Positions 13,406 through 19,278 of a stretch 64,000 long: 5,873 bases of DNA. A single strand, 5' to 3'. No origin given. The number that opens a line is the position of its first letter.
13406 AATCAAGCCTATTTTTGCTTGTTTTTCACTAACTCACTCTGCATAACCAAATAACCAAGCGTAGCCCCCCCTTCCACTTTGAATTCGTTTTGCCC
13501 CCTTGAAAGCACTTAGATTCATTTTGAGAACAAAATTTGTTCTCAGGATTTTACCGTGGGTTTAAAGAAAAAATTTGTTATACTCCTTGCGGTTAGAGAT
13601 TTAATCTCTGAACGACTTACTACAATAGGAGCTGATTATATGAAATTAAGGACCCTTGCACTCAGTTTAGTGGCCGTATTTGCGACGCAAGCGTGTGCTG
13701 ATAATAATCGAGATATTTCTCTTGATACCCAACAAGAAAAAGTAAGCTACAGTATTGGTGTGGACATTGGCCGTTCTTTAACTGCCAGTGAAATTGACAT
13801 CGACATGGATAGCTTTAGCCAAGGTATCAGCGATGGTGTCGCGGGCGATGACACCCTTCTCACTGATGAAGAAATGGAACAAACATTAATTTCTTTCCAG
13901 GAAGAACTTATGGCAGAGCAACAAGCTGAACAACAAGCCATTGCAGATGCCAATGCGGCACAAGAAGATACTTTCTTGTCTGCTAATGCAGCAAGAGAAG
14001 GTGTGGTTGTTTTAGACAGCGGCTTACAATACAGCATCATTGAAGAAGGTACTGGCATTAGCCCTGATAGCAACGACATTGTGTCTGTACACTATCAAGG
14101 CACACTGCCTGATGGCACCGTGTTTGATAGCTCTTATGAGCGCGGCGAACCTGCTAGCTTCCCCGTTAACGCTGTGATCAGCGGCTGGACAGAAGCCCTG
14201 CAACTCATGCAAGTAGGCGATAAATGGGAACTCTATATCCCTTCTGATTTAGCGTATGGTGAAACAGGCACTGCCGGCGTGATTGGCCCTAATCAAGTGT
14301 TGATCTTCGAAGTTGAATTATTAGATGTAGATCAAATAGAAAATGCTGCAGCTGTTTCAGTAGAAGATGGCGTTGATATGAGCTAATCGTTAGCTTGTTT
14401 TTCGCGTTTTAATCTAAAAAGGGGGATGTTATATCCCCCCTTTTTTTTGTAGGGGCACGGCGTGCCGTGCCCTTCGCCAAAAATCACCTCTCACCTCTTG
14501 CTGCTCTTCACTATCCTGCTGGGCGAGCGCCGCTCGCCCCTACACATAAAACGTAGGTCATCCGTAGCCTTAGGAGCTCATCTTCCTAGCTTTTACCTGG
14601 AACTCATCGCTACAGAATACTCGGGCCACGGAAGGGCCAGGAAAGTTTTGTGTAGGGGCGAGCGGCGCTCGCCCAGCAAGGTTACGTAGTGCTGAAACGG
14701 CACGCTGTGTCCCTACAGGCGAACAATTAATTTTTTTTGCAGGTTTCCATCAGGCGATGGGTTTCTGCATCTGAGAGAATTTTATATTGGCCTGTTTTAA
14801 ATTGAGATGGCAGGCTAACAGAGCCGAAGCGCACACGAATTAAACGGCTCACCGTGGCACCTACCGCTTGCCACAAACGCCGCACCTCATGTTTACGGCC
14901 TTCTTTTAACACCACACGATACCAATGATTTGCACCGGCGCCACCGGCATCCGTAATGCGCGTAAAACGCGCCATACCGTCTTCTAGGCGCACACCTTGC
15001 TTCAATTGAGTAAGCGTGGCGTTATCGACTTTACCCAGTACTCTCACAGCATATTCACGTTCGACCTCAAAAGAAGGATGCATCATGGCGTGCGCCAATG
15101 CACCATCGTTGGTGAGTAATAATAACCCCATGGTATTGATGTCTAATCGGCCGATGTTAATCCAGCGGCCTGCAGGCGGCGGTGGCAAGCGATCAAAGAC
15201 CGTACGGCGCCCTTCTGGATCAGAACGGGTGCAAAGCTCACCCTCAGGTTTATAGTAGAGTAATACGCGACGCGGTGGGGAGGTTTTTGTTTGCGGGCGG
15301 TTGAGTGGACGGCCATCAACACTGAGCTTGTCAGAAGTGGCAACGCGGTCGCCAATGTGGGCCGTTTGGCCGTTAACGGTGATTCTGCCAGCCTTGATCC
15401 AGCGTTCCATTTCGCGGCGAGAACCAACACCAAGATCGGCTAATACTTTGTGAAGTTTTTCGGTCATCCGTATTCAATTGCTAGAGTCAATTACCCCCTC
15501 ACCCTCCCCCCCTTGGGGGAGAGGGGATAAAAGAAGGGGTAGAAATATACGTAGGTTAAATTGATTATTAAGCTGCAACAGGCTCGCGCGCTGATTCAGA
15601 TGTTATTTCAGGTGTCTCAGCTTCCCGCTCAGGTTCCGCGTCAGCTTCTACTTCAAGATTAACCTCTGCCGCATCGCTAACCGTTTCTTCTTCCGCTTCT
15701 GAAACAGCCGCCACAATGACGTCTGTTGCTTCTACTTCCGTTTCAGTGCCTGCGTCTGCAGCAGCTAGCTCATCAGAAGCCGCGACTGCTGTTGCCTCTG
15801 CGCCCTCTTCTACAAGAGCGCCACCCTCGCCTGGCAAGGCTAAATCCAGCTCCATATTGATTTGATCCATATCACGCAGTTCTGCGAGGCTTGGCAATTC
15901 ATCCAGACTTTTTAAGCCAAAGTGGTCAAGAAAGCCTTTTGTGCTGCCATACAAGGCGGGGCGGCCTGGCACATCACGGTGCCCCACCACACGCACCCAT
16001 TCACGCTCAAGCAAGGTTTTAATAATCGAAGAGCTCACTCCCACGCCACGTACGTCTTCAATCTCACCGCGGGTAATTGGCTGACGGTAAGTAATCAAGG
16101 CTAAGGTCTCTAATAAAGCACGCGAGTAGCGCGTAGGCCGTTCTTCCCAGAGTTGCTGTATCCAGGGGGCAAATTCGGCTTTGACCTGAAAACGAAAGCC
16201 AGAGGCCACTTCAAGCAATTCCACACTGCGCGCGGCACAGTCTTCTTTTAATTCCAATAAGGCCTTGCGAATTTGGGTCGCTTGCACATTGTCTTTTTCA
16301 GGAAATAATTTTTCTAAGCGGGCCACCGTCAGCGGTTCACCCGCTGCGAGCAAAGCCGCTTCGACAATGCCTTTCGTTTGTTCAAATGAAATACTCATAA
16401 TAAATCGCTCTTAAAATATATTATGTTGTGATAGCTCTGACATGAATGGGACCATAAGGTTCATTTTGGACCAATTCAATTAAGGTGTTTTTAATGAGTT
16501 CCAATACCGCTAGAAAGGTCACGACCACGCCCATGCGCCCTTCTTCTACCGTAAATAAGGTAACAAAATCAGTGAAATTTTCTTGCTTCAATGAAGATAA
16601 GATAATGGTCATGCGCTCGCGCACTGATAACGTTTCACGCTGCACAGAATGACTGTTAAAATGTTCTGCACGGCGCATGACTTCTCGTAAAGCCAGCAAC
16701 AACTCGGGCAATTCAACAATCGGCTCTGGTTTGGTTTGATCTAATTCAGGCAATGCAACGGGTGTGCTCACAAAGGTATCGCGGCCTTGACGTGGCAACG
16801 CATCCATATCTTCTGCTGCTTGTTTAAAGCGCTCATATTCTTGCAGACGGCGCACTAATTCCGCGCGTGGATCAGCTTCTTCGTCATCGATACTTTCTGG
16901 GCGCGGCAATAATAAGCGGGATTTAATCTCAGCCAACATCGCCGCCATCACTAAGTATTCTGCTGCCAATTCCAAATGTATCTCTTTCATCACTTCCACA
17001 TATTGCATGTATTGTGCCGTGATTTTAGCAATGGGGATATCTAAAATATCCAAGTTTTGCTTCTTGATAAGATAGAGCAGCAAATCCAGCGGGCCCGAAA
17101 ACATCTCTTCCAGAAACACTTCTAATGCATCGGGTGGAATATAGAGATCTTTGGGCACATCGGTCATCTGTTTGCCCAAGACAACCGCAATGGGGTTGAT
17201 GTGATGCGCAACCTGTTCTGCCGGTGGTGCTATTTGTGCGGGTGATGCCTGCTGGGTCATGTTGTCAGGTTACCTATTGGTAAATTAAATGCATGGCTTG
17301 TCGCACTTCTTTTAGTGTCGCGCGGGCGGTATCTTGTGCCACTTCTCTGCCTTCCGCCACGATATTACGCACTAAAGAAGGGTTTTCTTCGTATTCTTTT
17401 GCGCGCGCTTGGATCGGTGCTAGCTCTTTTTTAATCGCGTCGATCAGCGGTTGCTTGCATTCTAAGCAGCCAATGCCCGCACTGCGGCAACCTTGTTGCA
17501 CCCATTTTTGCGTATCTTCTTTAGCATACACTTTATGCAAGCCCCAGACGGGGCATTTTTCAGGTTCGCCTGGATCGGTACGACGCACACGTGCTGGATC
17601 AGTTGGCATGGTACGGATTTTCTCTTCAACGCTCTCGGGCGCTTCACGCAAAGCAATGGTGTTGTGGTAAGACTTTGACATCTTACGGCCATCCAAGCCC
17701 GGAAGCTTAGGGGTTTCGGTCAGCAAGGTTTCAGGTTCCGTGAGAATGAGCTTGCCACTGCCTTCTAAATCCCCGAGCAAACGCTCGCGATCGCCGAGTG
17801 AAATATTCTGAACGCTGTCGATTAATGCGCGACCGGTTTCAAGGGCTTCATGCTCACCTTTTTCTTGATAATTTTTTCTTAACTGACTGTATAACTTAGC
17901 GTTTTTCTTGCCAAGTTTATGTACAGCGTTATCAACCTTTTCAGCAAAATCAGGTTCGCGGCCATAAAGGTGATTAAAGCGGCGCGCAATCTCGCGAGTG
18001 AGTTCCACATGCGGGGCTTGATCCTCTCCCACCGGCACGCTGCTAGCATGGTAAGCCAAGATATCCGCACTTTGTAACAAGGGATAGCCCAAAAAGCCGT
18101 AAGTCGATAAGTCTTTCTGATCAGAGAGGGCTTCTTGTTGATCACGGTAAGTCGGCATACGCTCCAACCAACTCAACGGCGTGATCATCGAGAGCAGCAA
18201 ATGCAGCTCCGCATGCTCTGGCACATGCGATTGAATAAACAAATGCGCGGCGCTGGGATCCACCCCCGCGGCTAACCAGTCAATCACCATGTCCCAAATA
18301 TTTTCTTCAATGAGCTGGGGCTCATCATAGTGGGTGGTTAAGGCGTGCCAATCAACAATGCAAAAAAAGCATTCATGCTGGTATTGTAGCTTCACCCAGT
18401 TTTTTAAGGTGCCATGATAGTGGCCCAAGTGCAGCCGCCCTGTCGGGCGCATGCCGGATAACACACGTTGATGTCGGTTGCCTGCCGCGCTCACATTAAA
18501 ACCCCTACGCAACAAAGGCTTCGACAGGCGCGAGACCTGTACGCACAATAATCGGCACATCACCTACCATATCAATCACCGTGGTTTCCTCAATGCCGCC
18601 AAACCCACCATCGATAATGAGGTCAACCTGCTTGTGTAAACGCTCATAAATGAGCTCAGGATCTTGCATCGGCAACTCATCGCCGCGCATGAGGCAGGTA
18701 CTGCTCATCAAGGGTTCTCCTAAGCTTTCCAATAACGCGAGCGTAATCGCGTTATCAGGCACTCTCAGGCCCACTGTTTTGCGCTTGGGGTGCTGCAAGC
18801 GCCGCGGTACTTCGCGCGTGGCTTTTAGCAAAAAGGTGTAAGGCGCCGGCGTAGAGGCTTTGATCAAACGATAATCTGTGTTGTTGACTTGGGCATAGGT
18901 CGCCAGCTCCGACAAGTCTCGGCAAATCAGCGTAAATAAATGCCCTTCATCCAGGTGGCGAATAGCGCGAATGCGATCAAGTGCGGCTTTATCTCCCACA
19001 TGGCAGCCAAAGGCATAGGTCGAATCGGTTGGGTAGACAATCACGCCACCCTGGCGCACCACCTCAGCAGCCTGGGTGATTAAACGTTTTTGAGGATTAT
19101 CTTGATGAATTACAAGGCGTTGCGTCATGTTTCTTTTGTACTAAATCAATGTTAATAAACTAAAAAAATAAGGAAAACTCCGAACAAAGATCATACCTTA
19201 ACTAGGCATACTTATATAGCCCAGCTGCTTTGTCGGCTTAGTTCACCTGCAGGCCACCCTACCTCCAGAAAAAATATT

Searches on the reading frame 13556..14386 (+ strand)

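Call 84: search_protein_families(library=pfam, proteins=[window:13556-14386:+], max_evalue=0.0001)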
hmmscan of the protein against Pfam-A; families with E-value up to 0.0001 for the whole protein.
window:13556-14386:+ (276 aa): 2 families
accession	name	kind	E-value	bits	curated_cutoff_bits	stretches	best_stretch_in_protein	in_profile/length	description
PF00254.34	FKBP_C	-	3.3e-30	104.7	21.1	1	170-256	5-94/94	FKBP-type peptidyl-prolyl cis-trans isomerase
PF01346.23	FKBP_N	-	8e-27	94.4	22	1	60-161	1-97/97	Domain amino terminal to FKBP-type peptidyl-prolyl isomerase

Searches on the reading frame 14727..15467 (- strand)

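Call 86: search_protein_families(library=pfam, proteins=[window:14727-15467:-], max_evalue=0.001)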
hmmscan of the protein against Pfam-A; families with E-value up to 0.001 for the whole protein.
window:14727-15467:- (246 aa): 2 families
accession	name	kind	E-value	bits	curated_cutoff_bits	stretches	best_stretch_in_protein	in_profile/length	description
PF00849.27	PseudoU_synth_2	-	3.5e-18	66.7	26.8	1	68-199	2-150/152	RNA pseudouridylate synthase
PF01479.30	S4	-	4.5e-10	39.6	22.8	1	4-46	2-46/48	S4 domain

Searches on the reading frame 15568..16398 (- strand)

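Call 86: search_protein_families(library=pfam, proteins=[window:15568-16398:-], max_evalue=0.001)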
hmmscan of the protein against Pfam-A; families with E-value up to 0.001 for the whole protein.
window:15568-16398:- (276 aa): 1 family
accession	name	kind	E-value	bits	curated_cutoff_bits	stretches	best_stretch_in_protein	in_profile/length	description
PF04079.22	SMC_ScpB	-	3.9e-53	179.7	27.4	1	11-171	2-160/160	Segregation and condensation complex subunit ScpB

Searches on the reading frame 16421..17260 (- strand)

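Call 86: search_protein_families(library=pfam, proteins=[window:16421-17260:-], max_evalue=0.001)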
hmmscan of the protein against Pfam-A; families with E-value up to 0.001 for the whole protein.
window:16421-17260:- (279 aa): 2 families
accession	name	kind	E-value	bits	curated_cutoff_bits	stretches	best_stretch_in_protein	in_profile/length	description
PF02616.19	SMC_ScpA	-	6.7e-37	128.1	24.6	1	64-275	1-230/232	Segregation and condensation protein ScpA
PF04824.21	Rad21_Rec8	-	0.00074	19.2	22.7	0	248-276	23-51/55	Conserved region of Rad21 / Rec8 like protein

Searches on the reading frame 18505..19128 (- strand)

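Call 86: search_protein_families(library=pfam, proteins=[window:18505-19128:-], max_evalue=0.001)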
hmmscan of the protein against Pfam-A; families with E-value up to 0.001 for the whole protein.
window:18505-19128:- (207 aa): 1 family
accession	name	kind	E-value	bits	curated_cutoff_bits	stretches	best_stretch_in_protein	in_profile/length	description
PF01300.24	Sua5_yciO_yrdC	-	2e-43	148.4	25.1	1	22-198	1-178/178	Telomere recombination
